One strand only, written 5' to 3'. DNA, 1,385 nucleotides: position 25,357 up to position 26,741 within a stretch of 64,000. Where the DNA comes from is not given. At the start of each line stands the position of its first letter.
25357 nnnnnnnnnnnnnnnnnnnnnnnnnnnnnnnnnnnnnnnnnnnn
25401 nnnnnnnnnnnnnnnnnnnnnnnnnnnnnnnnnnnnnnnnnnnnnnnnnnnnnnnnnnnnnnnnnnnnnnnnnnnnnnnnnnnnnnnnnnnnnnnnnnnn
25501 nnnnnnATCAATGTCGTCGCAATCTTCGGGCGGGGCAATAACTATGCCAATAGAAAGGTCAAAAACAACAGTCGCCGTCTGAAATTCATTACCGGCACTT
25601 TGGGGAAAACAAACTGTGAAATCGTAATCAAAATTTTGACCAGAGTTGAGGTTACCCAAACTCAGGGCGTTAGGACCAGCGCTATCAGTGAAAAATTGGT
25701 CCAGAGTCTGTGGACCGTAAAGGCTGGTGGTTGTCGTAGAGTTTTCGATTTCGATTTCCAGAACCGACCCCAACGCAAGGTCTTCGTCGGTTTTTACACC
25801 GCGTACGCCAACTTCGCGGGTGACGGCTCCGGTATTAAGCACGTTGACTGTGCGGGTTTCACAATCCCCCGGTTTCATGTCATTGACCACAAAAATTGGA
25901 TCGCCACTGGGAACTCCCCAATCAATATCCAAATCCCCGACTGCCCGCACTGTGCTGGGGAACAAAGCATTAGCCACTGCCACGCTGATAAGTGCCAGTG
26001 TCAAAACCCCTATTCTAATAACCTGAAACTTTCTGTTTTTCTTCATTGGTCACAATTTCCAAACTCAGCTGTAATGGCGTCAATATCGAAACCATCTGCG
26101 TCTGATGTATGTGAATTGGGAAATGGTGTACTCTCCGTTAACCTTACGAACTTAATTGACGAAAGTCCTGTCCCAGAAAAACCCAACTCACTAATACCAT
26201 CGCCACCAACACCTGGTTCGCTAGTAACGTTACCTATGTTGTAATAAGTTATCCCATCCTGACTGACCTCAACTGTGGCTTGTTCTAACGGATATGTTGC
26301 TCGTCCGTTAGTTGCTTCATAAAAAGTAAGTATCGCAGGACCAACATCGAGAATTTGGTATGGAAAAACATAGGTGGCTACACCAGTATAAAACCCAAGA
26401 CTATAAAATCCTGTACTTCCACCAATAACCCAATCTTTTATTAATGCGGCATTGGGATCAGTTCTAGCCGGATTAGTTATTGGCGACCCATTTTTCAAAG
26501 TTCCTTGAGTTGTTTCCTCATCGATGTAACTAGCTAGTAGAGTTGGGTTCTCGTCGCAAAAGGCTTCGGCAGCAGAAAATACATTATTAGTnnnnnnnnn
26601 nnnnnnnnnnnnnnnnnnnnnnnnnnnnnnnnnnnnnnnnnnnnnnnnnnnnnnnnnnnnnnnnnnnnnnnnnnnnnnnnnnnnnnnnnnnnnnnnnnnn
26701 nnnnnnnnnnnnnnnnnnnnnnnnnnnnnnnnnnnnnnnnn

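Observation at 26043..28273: SipW-type signal peptidase fused in-frame to its own cognate-type signal peptide and a TasA-like domain, next to a second TasA-like substrate gene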

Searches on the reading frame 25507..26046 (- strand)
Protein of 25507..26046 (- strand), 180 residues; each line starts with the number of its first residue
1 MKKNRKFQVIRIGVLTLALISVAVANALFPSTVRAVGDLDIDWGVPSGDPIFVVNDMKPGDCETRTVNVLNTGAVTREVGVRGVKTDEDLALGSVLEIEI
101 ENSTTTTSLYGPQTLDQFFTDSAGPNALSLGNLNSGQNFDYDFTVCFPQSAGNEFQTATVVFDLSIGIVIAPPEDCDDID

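Call 43: search_solved_structures(query=A6, max_evalue=10)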
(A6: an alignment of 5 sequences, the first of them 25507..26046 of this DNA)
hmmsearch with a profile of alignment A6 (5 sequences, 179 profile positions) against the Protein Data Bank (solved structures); distinct sequences matched with E-value up to 10: 2.
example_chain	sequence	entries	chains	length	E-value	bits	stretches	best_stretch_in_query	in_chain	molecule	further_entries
2yn3_A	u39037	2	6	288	0.041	17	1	97-165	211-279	PUTATIVE INNER MEMBRANE PROTEIN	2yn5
3kl9_A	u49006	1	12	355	0.82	12.8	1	72-123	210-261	Glutamyl aminopeptidase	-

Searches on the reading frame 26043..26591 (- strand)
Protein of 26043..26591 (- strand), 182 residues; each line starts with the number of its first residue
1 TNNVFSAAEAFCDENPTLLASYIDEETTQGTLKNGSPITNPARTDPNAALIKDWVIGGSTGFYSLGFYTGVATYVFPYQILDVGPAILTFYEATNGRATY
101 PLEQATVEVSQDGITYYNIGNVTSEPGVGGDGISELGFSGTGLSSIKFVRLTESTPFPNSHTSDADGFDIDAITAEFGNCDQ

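Call 17: search_solved_structures(query=A2, max_evalue=1)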
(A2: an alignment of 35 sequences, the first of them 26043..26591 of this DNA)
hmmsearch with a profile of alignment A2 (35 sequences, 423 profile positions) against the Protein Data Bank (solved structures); distinct sequences matched with E-value up to 1: 4.
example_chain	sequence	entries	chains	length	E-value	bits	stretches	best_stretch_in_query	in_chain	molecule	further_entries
7p2q_A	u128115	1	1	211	0.00012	24.6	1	6-100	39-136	Signal peptidase complex catalytic subunit SEC11C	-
7p2p_A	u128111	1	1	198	0.0055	19.1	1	7-97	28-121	Signal peptidase complex catalytic subunit SEC11A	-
9rjb_A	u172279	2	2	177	0.043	16.2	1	7-97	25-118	Signal peptidase complex catalytic subunit SEC11A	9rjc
6ysl_A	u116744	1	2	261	0.24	13.7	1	7-145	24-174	Motility protein B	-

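Call 23: predict_structure(alignment_id=A2)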
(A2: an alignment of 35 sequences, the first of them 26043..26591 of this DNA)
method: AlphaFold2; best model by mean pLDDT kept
length: 182 residues; sequences in the alignment: 35
mean_pLDDT: 88.4   pTM: 0.85
mean pLDDT of the five models: 88.4, 88.3, 88.0, 87.0, 86.6
residues with pLDDT >= 90: 133; 70-90: 24; 50-70: 16; < 50: 9
segments of 3 or more residues with pLDDT < 50: 6-9
pLDDT, mean of each block of 10 residues (from residue 1): 50 78 97 98 96 89 97 95 85 85 96 97 72 91 96 96 96 83 51
secondary structure, 60 per line:
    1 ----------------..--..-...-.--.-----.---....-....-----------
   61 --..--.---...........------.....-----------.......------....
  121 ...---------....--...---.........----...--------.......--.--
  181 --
elements in order: H41-44 H46-49 E71-81 E88-92 E104-110 E117-123 E133-136 E145-153 E169-175

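Call 27: fold_search(model_id=the predicted structure, library=pdb)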
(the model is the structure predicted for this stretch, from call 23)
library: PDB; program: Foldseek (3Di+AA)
matches with E <= 10: 1168; with E <= 0.001: 22
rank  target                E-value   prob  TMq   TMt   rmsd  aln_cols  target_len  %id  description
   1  4dxr_A                5.0e-05  1.00  0.53  0.50   6.1       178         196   15  Human SUN2-KASH1 complex (released 2012-06-06)
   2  6wmf_A                9.2e-05  1.00  0.55  0.53   5.2       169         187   14  Human Sun2-KASH5 complex (released 2020-12-02)
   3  4oyu_B                1.2e-04  1.00  0.53  0.54   4.8       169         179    8  Crystal structure of the N-terminal domains of muskelin (released 2015-02-11)
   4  4dxt                  1.3e-04  1.00  0.60  0.56   7.4       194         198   14  Human SUN2 (AA 522-717) (released 2012-06-06)
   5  6wme_A                1.3e-04  1.00  0.50  0.48   9.4       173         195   14  Human Sun2-KASH3 complex (released 2020-12-02)
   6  5ed8                  1.6e-04  1.00  0.51  0.40   4.1       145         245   13  Crystal structure of CC2-SUN of mouse SUN2 (released 2016-01-13)
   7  4pqq                  2.0e-04  1.00  0.52  0.59   4.9       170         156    9  The crystal structure of discoidin domain from muskelin (released 2014-11-12)
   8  4fi9_A                2.8e-04  1.00  0.56  0.53   4.4       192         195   12  Structure of human SUN-KASH complex (released 2012-07-18)
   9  8a7e_C                2.8e-04  1.00  0.53  0.08   5.4       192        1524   10  PAPP-A dimer in complex with its inhibitor STC2 (released 2022-11-02)
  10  8ttq_B                3.2e-04  1.00  0.55  0.19   4.2       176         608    9  Cryo-EM structure of the inner MKLN1 dimer from an autoinhibited MKLN1 tetramer (released 2024-09-11)
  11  8ttq_A                4.0e-04  1.00  0.54  0.19   4.9       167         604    9  Cryo-EM structure of the inner MKLN1 dimer from an autoinhibited MKLN1 tetramer (released 2024-09-11)
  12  3ggl                  4.2e-04  1.00  0.45  0.50   7.9       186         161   16  X-Ray Structure of the C-terminal domain (277-440) of Putative chitobiase from Bacteroides thetaiotaomicron. Northeast S (released 2009-03-31)
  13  6wmg                  4.7e-04  1.00  0.58  0.55   7.6       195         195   14  Human Sun2 (500-717) (released 2020-12-02)
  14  6r16_A                5.6e-04  1.00  0.51  0.48   8.9       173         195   11  Crystal structure of the SUN1-KASH4 6:6 complex (released 2020-07-15)
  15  3unp                  5.9e-04  1.00  0.56  0.53   5.2       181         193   15  Structure of human SUN2 SUN domain (released 2011-12-21)
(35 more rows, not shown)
